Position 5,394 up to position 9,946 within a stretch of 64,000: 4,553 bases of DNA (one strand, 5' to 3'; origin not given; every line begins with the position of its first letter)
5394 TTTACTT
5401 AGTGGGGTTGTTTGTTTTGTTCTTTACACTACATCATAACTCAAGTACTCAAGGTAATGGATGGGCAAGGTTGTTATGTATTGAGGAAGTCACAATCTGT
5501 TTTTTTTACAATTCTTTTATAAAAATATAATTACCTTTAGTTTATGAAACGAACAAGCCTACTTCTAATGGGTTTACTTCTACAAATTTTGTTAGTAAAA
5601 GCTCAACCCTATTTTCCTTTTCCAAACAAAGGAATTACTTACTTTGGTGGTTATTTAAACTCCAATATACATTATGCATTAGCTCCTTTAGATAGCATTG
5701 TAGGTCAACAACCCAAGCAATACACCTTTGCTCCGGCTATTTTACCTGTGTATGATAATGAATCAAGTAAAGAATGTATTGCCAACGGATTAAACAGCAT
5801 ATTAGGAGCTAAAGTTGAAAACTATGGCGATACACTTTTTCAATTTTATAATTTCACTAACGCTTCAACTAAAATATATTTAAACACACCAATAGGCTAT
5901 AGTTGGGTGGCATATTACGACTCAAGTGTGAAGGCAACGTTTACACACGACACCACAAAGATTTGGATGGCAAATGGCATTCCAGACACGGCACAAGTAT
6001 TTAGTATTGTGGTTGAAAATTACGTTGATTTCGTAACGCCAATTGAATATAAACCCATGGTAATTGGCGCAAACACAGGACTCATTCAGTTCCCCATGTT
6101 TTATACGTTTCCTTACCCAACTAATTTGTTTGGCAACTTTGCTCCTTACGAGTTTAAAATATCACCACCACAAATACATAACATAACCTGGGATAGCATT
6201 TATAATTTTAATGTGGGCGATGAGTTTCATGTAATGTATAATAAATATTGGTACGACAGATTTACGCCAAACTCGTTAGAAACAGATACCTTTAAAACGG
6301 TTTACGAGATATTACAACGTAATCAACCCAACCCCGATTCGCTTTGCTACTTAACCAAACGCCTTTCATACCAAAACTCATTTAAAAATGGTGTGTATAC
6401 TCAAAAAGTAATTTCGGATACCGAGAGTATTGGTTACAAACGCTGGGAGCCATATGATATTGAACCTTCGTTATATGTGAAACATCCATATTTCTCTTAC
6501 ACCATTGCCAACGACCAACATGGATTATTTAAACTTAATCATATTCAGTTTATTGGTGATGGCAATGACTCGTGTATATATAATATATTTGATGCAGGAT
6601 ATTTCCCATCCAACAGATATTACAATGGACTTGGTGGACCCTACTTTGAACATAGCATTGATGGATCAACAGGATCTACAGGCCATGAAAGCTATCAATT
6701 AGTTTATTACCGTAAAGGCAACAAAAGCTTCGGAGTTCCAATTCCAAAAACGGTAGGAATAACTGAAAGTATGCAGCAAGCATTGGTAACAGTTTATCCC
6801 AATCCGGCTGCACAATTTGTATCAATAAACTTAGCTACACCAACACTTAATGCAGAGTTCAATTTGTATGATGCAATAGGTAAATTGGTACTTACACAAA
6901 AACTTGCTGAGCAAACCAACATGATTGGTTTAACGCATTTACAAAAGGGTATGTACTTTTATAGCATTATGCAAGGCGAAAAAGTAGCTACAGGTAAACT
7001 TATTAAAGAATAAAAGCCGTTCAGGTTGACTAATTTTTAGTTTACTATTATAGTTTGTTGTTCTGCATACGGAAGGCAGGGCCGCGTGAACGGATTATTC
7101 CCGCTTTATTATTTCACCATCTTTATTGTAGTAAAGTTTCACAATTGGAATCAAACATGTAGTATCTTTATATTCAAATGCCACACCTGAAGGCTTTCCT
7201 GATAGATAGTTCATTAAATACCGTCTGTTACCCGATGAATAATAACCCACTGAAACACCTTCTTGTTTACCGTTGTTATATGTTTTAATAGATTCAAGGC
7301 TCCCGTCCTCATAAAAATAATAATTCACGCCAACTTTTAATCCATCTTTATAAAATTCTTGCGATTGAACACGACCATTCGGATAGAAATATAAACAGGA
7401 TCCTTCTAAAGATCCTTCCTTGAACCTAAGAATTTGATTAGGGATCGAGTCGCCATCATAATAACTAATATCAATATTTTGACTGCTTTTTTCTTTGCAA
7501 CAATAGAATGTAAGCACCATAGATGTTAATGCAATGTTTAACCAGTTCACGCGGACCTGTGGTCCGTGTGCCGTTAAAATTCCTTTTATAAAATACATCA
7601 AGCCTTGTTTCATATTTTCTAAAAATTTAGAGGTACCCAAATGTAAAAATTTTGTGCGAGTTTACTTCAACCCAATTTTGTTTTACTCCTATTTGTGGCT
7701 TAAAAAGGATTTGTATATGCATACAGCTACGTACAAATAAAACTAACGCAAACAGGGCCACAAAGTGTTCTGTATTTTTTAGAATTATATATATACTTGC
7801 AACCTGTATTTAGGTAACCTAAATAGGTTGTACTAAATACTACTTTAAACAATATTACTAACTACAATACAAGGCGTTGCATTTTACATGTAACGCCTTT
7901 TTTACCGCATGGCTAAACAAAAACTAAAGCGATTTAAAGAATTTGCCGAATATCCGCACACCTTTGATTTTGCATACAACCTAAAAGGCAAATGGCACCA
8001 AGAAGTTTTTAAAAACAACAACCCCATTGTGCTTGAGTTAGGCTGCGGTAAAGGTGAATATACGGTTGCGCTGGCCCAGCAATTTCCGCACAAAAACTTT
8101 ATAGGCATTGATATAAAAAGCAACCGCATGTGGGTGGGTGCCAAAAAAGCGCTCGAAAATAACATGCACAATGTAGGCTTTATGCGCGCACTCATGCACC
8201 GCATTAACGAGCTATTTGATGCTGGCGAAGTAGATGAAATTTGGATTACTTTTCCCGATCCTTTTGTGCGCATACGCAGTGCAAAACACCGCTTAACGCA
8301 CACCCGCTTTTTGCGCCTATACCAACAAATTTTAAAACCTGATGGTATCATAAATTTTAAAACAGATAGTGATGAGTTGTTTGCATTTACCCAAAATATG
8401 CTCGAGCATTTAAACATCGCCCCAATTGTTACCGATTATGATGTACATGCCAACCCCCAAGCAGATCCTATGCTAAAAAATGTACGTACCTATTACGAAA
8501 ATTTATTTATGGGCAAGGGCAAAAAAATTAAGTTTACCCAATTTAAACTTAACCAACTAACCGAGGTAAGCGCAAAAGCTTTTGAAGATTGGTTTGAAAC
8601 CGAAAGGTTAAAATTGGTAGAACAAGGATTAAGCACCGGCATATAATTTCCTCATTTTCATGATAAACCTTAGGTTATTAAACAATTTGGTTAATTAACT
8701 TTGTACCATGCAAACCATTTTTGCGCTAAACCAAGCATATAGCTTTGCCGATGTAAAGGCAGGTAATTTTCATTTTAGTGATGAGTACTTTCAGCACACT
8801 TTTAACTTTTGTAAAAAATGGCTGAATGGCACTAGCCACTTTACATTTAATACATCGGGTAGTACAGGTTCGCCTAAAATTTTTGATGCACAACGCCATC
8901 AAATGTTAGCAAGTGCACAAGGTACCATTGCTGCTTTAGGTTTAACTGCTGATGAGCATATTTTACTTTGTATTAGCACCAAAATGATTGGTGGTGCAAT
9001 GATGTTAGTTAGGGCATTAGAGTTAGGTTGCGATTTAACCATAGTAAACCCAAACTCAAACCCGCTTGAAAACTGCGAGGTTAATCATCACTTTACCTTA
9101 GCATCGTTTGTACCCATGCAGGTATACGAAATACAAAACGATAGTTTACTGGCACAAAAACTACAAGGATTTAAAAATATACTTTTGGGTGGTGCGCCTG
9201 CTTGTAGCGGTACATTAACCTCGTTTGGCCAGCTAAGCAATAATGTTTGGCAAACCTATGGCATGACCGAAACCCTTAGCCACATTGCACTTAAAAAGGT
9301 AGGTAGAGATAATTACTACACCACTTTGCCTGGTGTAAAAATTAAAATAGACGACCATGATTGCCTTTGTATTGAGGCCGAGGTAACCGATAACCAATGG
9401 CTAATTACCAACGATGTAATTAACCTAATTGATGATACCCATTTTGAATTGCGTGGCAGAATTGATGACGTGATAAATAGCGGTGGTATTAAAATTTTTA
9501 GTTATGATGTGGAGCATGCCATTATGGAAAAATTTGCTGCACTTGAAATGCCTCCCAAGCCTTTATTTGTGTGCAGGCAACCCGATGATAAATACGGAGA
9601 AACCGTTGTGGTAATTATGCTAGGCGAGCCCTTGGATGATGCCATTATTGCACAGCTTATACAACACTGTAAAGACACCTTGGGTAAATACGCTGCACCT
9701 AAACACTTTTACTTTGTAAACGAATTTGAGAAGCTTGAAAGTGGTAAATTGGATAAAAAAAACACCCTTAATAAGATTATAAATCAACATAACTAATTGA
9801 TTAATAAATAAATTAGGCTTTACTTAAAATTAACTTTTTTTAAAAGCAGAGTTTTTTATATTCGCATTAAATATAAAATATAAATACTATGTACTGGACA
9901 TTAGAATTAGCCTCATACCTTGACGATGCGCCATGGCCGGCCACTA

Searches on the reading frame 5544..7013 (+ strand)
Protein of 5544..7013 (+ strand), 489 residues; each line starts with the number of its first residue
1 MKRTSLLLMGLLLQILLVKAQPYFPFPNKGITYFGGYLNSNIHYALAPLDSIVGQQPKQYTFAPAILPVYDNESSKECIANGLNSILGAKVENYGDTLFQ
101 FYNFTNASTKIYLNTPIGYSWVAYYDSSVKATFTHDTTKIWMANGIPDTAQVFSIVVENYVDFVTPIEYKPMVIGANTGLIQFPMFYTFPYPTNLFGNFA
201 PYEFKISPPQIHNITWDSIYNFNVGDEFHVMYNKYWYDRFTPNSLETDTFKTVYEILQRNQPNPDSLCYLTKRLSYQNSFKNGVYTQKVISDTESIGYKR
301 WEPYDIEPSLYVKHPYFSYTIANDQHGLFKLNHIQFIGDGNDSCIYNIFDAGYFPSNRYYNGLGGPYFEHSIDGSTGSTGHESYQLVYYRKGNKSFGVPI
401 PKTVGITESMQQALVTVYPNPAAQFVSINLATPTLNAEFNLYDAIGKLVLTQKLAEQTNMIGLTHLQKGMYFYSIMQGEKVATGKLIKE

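Call 61: search_protein_families(library=pfam, proteins=[window:5544-7013:+], max_evalue=0.001)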
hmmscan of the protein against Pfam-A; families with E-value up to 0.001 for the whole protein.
window:5544-7013:+ (489 aa): 1 family
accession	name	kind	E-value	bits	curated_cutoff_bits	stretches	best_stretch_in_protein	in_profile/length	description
PF18962.6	Por_Secre_tail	-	5.1e-13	49.5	27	1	417-487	1-74/75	Secretion system C-terminal sorting domain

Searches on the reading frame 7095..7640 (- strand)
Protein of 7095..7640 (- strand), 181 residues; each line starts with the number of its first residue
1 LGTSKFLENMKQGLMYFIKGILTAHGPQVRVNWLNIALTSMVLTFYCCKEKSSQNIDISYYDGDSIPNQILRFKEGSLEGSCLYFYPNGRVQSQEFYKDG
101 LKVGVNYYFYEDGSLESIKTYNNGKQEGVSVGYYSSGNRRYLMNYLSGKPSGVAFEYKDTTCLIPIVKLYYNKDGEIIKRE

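Call 61: search_protein_families(library=pfam, proteins=[window:7095-7640:-], max_evalue=0.001)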
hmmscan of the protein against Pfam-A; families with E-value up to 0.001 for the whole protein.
window:7095-7640:- (181 aa): 1 family
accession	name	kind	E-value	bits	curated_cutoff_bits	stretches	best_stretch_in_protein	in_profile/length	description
PF07661.19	MORN_2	-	2.7e-09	36.7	29.6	0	78-99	1-22/22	MORN repeat variant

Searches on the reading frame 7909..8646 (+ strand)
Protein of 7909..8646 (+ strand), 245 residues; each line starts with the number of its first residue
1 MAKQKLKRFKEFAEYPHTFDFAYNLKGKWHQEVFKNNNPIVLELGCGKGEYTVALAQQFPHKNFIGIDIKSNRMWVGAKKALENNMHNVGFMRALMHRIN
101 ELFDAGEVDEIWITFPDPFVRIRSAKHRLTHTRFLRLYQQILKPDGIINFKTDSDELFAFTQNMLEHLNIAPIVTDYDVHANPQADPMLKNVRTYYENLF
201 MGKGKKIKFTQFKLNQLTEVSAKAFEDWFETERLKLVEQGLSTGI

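Call 61: search_protein_families(library=pfam, proteins=[window:7909-8646:+], max_evalue=0.001)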
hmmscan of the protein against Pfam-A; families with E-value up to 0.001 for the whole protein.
window:7909-8646:+ (245 aa): 10 families
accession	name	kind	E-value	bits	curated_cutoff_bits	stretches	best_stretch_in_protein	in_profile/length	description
PF02390.23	Methyltransf_4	-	5.6e-33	114.3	24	1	38-208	2-171/173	Putative methyltransferase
PF13649.12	Methyltransf_25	-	5.5e-10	40.2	27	1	41-116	1-73/97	Methyltransferase domain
PF13847.12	Methyltransf_31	-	1.5e-09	38.1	27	1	38-152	4-111/145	Methyltransferase domain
PF24675.1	NpmA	-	1.1e-06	28.6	60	1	25-116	11-105/214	16S rRNA (adenine(1408)-N(1))-methyltransferase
PF08242.18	Methyltransf_12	-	1.8e-06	29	30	1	42-109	1-67/98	Methyltransferase domain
PF08241.18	Methyltransf_11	-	2.8e-06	28.3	21.2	1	42-148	1-93/95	Methyltransferase domain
PF13489.12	Methyltransf_23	-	1.1e-05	25.7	27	1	31-153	14-119/164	Methyltransferase domain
PF05958.17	tRNA_U5-meth_tr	-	0.00012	21.7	23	1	28-94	192-256/357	tRNA (Uracil-5-)-methyltransferase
PF05175.20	MTS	-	0.00016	21.8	23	1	38-148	32-136/170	Methyltransferase small domain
PF01209.24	Ubie_methyltran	-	0.0002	21.2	20.1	1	38-148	48-149/233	ubiE/COQ5 methyltransferase family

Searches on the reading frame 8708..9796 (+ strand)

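Call 61: search_protein_families(library=pfam, proteins=[window:8708-9796:+], max_evalue=0.001)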
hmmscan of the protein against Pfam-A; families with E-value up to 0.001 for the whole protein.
window:8708-9796:+ (362 aa): 2 families
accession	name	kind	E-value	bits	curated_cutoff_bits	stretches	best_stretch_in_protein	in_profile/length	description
PF00501.34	AMP-binding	-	1.1e-14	54.5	29.9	1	49-218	170-359/384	AMP-binding enzyme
PF13193.12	AMP-binding_C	-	8.5e-08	33.5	24.5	1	289-347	18-76/76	AMP-binding enzyme C-terminal domain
